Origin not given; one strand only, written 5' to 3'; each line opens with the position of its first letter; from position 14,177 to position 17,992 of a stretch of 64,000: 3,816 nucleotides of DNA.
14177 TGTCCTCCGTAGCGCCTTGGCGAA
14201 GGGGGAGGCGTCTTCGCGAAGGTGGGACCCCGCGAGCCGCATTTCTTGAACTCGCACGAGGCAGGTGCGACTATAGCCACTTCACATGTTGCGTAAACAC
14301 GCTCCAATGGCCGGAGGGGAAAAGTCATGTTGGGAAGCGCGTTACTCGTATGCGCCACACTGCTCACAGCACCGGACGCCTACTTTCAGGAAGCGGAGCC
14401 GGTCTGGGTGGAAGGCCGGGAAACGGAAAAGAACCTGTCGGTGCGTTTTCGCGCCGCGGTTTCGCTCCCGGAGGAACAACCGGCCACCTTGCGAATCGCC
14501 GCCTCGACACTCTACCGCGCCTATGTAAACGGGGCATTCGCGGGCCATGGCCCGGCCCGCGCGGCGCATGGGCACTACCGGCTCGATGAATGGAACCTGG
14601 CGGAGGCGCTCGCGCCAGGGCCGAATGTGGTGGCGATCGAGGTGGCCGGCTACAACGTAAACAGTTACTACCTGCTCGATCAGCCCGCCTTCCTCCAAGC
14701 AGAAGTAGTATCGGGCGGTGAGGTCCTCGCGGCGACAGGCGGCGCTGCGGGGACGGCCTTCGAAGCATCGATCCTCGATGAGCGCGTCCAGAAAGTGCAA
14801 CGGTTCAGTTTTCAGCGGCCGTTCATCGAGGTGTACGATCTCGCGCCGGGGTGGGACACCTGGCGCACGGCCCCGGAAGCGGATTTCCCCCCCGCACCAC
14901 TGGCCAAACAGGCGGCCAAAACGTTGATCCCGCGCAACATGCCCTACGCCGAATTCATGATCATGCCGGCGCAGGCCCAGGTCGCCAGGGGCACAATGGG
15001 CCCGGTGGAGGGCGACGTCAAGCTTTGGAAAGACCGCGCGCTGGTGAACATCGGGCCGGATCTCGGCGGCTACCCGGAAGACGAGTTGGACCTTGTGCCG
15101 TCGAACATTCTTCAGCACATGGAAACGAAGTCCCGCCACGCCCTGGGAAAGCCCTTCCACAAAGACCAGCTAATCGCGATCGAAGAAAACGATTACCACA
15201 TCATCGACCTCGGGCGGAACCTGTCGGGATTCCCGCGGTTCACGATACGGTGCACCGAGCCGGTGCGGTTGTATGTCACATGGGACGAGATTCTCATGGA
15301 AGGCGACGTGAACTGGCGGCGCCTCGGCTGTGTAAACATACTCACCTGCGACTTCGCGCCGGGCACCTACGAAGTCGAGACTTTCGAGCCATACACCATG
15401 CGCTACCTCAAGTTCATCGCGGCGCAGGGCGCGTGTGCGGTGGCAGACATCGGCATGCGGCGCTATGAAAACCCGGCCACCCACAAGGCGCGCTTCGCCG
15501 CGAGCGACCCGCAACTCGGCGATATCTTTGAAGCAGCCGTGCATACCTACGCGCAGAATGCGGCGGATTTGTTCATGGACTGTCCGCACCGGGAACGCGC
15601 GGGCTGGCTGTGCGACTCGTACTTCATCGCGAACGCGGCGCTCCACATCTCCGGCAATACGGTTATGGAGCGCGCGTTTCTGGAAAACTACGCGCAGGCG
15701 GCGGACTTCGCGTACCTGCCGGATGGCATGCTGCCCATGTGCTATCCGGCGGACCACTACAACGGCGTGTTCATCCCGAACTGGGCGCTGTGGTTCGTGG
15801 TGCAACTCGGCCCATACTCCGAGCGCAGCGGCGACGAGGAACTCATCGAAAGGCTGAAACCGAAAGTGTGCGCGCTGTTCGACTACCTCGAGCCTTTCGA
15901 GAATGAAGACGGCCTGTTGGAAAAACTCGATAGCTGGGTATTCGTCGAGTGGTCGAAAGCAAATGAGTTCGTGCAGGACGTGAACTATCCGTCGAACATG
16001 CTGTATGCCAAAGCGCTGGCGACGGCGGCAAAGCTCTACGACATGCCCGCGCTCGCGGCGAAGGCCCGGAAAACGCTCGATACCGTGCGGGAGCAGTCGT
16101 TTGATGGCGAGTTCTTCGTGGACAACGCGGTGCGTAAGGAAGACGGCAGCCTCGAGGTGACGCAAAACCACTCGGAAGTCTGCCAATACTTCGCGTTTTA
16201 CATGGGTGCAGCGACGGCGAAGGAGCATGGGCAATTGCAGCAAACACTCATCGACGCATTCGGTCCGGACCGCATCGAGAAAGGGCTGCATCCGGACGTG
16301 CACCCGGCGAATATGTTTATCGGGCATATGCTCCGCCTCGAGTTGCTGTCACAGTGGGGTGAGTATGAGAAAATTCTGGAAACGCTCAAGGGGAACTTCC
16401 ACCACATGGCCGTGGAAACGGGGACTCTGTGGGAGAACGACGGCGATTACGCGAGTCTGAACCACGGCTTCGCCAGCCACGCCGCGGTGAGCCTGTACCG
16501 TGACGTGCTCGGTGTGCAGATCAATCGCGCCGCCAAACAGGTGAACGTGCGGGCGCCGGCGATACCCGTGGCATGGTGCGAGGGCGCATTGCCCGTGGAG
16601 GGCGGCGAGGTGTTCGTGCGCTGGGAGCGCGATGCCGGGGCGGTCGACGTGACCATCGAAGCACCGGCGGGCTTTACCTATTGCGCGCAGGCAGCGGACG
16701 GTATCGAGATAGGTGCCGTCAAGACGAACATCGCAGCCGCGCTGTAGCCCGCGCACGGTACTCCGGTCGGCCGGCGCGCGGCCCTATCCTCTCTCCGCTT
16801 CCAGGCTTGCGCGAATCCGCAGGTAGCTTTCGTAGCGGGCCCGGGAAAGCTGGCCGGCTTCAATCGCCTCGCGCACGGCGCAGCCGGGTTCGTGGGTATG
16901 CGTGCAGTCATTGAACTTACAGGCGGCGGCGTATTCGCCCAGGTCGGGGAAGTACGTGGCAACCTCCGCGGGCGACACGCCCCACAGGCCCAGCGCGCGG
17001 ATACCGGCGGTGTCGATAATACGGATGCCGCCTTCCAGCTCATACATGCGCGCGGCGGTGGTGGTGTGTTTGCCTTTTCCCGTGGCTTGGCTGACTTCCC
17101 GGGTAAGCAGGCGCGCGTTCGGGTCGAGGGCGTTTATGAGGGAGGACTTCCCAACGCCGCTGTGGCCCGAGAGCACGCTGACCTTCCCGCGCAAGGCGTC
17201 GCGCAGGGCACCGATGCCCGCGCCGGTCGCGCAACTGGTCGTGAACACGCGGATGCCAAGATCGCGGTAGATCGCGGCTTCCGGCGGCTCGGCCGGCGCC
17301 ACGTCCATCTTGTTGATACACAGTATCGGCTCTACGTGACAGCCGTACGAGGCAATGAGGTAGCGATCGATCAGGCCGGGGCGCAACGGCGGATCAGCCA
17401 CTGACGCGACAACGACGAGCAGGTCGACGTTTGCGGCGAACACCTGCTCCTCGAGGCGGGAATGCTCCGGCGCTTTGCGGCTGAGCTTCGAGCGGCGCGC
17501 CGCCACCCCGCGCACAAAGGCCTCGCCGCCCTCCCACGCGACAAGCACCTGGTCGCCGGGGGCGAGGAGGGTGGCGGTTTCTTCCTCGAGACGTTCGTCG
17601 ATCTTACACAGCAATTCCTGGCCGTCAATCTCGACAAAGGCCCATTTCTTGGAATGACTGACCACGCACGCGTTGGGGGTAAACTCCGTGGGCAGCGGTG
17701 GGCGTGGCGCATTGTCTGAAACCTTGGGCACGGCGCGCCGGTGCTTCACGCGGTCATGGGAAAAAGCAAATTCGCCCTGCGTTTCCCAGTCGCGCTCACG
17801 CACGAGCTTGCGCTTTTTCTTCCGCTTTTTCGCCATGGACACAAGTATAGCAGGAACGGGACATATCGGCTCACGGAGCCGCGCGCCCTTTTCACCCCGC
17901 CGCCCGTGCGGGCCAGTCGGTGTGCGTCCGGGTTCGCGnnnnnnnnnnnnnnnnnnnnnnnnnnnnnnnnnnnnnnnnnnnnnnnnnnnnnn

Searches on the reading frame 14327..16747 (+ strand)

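Call 93: search_protein_families(library=pfam, proteins=[window:14327-16747:+], max_evalue=0.00001)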
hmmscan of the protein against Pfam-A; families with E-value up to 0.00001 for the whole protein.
window:14327-16747:+ (806 aa): 1 family
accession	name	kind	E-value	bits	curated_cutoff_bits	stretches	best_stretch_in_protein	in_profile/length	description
PF17389.8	Bac_rhamnosid6H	-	4.2e-19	69.5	24.5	1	387-643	3-252/339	Bacterial alpha-L-rhamnosidase 6 hairpin glycosidase domain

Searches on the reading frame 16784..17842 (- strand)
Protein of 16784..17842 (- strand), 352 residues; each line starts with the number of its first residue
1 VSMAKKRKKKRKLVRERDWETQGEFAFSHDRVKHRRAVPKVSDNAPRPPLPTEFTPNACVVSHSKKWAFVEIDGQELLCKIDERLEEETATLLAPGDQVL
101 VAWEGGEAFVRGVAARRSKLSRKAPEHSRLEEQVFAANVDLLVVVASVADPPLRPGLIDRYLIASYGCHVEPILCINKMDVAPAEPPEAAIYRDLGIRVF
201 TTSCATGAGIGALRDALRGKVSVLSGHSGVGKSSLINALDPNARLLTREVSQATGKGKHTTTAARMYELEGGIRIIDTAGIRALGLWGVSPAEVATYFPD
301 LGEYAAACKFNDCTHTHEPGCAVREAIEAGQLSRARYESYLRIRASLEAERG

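Call 93: search_protein_families(library=pfam, proteins=[window:16784-17842:-], max_evalue=0.00001)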
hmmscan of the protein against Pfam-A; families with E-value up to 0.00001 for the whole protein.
window:16784-17842:- (352 aa): 2 families
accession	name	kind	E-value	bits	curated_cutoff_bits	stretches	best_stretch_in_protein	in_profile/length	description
PF03193.22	RsgA_GTPase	-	4.2e-50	170.4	30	1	114-287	2-174/174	RsgA GTPase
PF01926.29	MMR_HSR1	-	2.1e-06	28.2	21.9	1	223-282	3-58/113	50S ribosome-binding GTPase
